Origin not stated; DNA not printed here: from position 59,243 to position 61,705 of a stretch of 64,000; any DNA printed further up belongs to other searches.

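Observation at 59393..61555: Orphan ~700-aa PIN-like / two-TM protein in the AT-rich cargo slot next to an integrase: candidate single-gene defence or abortive-infection determinant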

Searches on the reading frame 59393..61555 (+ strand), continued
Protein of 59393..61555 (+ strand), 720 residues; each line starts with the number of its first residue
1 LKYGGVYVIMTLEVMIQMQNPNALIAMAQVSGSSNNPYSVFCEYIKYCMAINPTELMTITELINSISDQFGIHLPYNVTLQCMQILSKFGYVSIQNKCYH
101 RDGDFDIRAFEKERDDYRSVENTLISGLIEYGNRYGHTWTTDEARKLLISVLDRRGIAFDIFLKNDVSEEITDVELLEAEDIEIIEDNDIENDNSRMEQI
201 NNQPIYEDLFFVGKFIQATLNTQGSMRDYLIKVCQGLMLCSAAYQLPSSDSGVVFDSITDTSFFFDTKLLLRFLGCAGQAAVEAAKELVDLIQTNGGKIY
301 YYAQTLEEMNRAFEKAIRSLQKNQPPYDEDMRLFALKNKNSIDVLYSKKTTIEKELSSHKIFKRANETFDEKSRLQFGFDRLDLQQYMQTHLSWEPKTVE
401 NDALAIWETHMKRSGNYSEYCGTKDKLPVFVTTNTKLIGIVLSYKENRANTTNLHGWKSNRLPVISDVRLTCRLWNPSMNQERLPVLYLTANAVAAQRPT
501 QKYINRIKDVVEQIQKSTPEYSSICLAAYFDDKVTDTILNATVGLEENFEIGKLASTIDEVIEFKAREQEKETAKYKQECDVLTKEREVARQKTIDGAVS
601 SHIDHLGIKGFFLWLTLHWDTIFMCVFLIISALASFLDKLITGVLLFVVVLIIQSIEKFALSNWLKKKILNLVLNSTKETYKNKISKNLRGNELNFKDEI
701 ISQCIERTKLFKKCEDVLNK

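Call 70: get_annotated_region(hit=H9, flank=6000)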
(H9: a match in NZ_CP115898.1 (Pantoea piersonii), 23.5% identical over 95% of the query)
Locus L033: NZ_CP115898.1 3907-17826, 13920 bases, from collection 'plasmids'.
description: Pantoea piersonii strain URMC-2103A041 plasmid p174224, complete sequence
organism: Pantoea piersonii (NCBI taxid 2364647)
taxonomy: Bacteria; Pseudomonadota; Gammaproteobacteria; Enterobacterales; Erwiniaceae; Pantoea; Pantoea piersonii
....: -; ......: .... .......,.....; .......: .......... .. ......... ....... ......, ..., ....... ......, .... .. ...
typing (MOB-suite, as given by PLSDB): mobilizable; replicon rep_cluster_1203; relaxase MOBF
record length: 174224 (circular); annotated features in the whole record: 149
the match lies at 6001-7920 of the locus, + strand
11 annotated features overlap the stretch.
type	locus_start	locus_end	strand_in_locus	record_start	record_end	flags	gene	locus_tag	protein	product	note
CDS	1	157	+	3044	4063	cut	-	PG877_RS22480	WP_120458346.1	zinc-dependent alcohol dehydrogenase family protein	-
CDS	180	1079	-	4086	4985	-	-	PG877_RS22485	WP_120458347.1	LysR family transcriptional regulator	-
CDS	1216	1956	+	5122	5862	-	-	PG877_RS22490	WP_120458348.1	SDR family oxidoreductase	-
CDS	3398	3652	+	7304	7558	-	-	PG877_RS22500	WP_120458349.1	hypothetical protein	-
CDS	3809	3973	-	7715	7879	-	-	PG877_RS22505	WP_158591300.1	hypothetical protein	-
CDS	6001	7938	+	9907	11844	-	-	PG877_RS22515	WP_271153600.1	hypothetical protein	-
CDS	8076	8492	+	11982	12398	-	-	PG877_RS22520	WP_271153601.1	hypothetical protein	-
CDS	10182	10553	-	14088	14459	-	-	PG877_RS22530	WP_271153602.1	helix-turn-helix domain-containing protein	-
CDS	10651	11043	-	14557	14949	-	-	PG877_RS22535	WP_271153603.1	hypothetical protein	-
CDS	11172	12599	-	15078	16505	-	-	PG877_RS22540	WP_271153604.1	efflux transporter outer membrane subunit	GO:0006810 - transport [Evidence IEA]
CDS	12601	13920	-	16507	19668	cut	-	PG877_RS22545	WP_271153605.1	efflux RND transporter permease subunit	GO:0042908 - xenobiotic transport [Evidence IEA]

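Call 71: get_annotated_region(hit=H11, flank=6000)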
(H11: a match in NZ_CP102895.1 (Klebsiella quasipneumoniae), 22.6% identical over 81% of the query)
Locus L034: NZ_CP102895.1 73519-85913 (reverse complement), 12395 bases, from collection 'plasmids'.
description: Klebsiella quasipneumoniae strain KA1 plasmid pKA1-2, complete sequence
organism: Klebsiella quasipneumoniae (NCBI taxid 1463165)
taxonomy: Bacteria; Pseudomonadota; Gammaproteobacteria; Enterobacterales; Enterobacteriaceae; Klebsiella; Klebsiella quasipneumoniae
host: -; source: animal,mixed culture; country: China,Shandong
typing (MOB-suite, as given by PLSDB): mobilizable; replicon rep_cluster_1418
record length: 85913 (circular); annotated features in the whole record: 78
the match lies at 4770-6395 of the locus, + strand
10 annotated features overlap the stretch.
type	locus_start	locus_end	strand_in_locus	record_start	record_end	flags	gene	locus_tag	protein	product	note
CDS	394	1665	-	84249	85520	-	-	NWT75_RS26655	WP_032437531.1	Y-family DNA polymerase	-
CDS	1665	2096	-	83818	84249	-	umuD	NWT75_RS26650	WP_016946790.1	translesion error-prone DNA polymerase V autoproteolytic subunit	-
CDS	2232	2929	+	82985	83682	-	-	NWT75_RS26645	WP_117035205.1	IS1 family transposase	-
CDS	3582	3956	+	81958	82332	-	-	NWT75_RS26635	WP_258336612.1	replication initiation protein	GO:0006270 - DNA replication initiation [Evidence IEA]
CDS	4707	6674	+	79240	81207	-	-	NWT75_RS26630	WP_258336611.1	hypothetical protein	-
CDS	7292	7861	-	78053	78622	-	-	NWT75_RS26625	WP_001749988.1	recombinase family protein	GO:0006310 - DNA recombination [Evidence IEA]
CDS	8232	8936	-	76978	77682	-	-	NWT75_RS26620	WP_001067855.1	IS6-like element IS26 family transposase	-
predicted_resistance_gene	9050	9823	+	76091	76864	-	aac(3)-IVa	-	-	aminoglycoside N-acetyltransferase AAC(3)-IVa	predicted by amrfinderplus; class AMINOGLYCOSIDE; identity 100.0%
predicted_resistance_gene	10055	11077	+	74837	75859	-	aph(4)-Ia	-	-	aminoglycoside O-phosphotransferase APH(4)-Ia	predicted by amrfinderplus; class AMINOGLYCOSIDE; identity 100.0%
CDS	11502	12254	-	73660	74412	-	-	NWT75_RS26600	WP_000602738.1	IS6 family transposase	-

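Call 74: find_homologous_proteins(query=L005:13473-13877:+, max_evalue=0.001)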
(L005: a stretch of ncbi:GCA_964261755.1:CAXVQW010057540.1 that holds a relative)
Query L005:13473-13877:+ (134 aa): 8000 proteins with E <= 0.001 among 8000 candidates; the best 120 are listed.
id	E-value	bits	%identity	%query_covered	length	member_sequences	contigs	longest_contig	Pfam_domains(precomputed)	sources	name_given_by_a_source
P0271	2.3e-78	278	97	100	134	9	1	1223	PF01850.28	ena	-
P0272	1.9e-65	237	81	100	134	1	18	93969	PF01850.28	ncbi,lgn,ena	-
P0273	3.2e-65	236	80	99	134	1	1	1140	PF01850.28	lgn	-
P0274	4.9e-65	235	79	100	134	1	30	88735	PF01850.28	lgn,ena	-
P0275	2.7e-64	233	78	100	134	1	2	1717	PF01850.28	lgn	-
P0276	5.0e-64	232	79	100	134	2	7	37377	PF01850.28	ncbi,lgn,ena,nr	ncbi:MAG: type II toxin-antitoxin system VapC family toxin [Lachnospiraceae bacterium]|nr:type II to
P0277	6.3e-64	232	77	99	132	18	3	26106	PF01850.28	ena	-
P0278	7.1e-64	231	75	100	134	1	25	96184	PF01850.28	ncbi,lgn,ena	-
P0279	8.4e-64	231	79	99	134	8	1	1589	PF01850.28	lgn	-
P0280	9.5e-64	231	79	100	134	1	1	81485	PF01850.28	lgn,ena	-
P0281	1.8e-63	230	76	100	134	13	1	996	PF01850.28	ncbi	-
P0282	2.2e-63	230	77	99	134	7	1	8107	PF01850.28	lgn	-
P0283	3.2e-63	229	76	99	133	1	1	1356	PF01850.28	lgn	-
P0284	5.0e-63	229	76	99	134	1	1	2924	PF01850.28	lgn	-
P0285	5.2e-63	229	76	100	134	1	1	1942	PF01850.28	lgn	-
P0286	5.4e-63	229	75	100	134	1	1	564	PF01850.28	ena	-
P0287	6.3e-63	228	75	99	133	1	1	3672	PF01850.28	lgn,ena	-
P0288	6.8e-63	228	75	100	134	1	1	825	PF01850.28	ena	-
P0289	6.8e-63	228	75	100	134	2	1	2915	PF01850.28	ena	-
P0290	7.1e-63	228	76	100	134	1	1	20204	PF01850.28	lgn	-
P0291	7.3e-63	228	76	98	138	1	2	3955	PF01850.28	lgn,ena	-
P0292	9.9e-63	228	76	100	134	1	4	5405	PF01850.28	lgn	-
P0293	1.3e-62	227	75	100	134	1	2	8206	PF01850.28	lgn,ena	-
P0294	1.3e-62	227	77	99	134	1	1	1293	PF01850.28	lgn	-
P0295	1.8e-62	227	74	100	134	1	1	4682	PF01850.28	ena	-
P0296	2.4e-62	226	75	100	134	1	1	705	PF01850.28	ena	-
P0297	2.5e-62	226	76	100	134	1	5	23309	PF01850.28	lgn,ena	-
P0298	2.6e-62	226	74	100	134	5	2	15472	PF01850.28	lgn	-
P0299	2.6e-62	226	75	100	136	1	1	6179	PF01850.28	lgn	-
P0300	3.4e-62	226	75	100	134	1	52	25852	PF01850.28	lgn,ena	-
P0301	3.6e-62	226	76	100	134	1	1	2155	PF01850.28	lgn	-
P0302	3.9e-62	226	75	100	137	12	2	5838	PF01850.28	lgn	-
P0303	3.9e-62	226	77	100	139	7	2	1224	PF01850.28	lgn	-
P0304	5.4e-62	225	76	99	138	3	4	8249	PF01850.28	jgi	jgi:tRNA(fMet)-specific endonuclease VapC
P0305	5.4e-62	225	77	100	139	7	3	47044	PF01850.28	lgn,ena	-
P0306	6.5e-62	225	74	100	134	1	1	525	PF01850.28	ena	-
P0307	6.5e-62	225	75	100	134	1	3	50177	PF01850.28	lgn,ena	-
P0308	6.7e-62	225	76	99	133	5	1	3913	PF01850.28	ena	-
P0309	6.8e-62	225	77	99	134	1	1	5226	PF01850.28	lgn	-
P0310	7.2e-62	225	76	99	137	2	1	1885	PF01850.28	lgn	-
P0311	7.5e-62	225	76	100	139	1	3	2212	PF01850.28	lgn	-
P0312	7.6e-62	225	77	100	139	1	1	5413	PF01850.28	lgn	-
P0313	1.0e-61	224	76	100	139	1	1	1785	PF01850.28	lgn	-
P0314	1.1e-61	224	75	100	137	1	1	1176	PF01850.28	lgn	-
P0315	1.2e-61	224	77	99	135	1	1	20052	PF01850.28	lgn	-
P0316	1.3e-61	224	75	100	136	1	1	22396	PF01850.28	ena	-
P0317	1.7e-61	224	74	100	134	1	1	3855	PF01850.28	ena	-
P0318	1.7e-61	224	74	100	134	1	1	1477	PF01850.28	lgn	-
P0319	1.8e-61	224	76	99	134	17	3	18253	PF01850.28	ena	-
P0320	1.8e-61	224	73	100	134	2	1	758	PF01850.28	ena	-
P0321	1.9e-61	224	74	99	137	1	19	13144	PF01850.28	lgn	-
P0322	2.3e-61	223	77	99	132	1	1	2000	PF01850.28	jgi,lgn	jgi:tRNA(fMet)-specific endonuclease VapC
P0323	2.4e-61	223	76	99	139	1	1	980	PF01850.28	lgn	-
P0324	2.4e-61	223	74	100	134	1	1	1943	PF01850.28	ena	-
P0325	2.5e-61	223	72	100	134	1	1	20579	PF01850.28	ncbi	-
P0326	2.5e-61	223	77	99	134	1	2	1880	PF01850.28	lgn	-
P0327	2.5e-61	223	74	99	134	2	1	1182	PF01850.28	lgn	-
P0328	2.5e-61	223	75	100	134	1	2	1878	PF01850.28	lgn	-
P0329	2.5e-61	223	75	100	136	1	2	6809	PF01850.28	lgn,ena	-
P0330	2.7e-61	223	73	99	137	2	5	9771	PF01850.28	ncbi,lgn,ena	-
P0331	2.8e-61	223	76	99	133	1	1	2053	PF01850.28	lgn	-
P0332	3.0e-61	223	77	99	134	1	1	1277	PF01850.28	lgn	-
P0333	3.1e-61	223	74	99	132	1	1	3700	PF01850.28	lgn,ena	-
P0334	3.1e-61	223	75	100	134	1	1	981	PF01850.28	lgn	-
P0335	3.1e-61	223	76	99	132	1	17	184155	PF01850.28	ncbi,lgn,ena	-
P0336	3.2e-61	223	75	99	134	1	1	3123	PF01850.28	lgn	-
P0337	3.3e-61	223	74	100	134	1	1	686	PF01850.28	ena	-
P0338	3.4e-61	223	74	100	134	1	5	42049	PF01850.28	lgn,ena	-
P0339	3.4e-61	223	74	100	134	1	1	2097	PF01850.28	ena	-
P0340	3.4e-61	223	75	100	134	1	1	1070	PF01850.28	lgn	-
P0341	3.5e-61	223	74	100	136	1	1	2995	PF01850.28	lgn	-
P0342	3.5e-61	223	73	100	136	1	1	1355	PF01850.28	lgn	-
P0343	3.5e-61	223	75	100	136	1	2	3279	PF01850.28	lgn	-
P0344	3.8e-61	223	75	100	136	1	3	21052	PF01850.28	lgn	-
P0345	4.4e-61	222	74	99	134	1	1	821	PF01850.28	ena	-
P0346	4.5e-61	222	77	99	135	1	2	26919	PF01850.28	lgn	-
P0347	4.6e-61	222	75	100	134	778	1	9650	PF01850.28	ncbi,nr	ncbi:MAG: type II toxin-antitoxin system VapC family toxin [Blautia sp.]|nr:type II toxin-antitoxin 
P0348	4.6e-61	222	75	99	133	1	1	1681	PF01850.28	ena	-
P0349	4.7e-61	222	74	100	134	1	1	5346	PF01850.28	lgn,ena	-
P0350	4.7e-61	222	73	100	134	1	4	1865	PF01850.28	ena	-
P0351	4.7e-61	222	74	100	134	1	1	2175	PF01850.28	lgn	-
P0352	4.7e-61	222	74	100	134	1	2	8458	PF01850.28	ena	-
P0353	4.8e-61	222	75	100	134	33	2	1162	PF01850.28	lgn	-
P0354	4.9e-61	222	75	100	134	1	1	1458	PF01850.28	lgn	-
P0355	4.9e-61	222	75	100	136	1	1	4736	PF01850.28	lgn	-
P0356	4.9e-61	222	75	100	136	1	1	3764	PF01850.28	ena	-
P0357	4.9e-61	222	74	100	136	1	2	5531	PF01850.28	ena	-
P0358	5.7e-61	222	77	99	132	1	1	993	PF01850.28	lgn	-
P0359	5.8e-61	222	74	99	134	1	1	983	PF01850.28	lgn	-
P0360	5.9e-61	222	74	99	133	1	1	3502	PF01850.28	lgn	-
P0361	6.1e-61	222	77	99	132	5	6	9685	PF01850.28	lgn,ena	-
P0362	6.3e-61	222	74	100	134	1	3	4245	PF01850.28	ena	-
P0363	6.3e-61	222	72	100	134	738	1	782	PF01850.28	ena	-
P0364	6.4e-61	222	74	100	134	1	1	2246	PF01850.28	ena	-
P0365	6.5e-61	222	74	100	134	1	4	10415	PF01850.28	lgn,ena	-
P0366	6.8e-61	222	75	100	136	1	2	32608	PF01850.28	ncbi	-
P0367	6.8e-61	222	75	100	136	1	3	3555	PF01850.28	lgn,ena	-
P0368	6.8e-61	222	76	100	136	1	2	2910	PF01850.28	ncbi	-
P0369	6.8e-61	222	75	100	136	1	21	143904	PF01850.28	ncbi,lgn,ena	-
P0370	6.8e-61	222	75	98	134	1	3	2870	PF01850.28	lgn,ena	-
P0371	6.8e-61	222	75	100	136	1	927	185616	PF01850.28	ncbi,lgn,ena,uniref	ncbi:type II toxin-antitoxin system VapC family toxin [Candidatus Merdisoma sp. JLR.KK006]|uniref:ty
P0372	6.8e-61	222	75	99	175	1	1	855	PF01850.28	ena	-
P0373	6.9e-61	222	75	100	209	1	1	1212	PF01850.28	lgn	-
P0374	6.9e-61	222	75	98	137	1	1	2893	PF01850.28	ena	-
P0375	8.8e-61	221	74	100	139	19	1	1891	PF01850.28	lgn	-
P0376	9.0e-61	221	73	100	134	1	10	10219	PF01850.28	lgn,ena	-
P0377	9.1e-61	221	77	98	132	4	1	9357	PF01850.28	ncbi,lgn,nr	ncbi:MAG: type II toxin-antitoxin system VapC family toxin [Lachnospiraceae bacterium]|nr:type II to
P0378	9.4e-61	221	73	99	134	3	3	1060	PF01850.28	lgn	-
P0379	9.4e-61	221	75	100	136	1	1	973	PF01850.28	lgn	-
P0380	9.5e-61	221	75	100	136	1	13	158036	PF01850.28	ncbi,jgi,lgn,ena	jgi:Predicted nucleic acid-binding protein, contains PIN domain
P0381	9.5e-61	221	75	99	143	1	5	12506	PF01850.28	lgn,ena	-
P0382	9.6e-61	221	76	98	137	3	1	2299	PF01850.28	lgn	-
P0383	1.0e-60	221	75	100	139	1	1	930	PF01850.28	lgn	-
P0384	1.2e-60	221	76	99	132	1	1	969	PF01850.28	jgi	jgi:tRNA(fMet)-specific endonuclease VapC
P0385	1.2e-60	221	74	99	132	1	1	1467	PF01850.28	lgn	-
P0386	1.2e-60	221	74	100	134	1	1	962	PF01850.28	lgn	-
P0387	1.3e-60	221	74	100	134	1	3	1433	PF01850.28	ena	-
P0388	1.3e-60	221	73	100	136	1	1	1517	PF01850.28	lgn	-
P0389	1.4e-60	221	73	100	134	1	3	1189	PF01850.28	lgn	-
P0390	1.4e-60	221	74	100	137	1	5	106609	PF01850.28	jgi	jgi:tRNA(fMet)-specific endonuclease VapC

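Call 79: find_encoding_contigs(protein=P0106, flank=7000, max_places=2)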
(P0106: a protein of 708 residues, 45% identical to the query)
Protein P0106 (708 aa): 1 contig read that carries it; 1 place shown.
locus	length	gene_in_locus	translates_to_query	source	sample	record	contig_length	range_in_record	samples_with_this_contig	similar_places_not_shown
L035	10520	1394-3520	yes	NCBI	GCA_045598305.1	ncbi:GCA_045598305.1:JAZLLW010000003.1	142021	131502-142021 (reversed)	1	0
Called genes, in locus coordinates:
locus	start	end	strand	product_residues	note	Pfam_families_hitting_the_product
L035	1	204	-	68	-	?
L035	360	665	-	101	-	PF20648:DUF6809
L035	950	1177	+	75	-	-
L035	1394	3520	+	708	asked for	-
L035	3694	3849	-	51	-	-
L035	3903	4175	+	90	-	-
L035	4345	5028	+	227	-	PF01381:HTH_3, PF12844:HTH_19, PF13443:HTH_26 (weak), PF13560:HTH_31 (weak)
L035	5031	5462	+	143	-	PF02026:RyR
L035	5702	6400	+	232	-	PF18978:DUF5714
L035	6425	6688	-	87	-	-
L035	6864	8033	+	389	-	PF13472:Lipase_GDSL_2 (faint)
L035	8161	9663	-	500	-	PF12708:Pect-lyase_RHGA_epim (weak), PF00295:Glyco_hydro_28, PF13229:Beta_helix (weak)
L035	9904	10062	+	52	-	-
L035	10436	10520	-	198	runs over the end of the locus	PF01242:PTPS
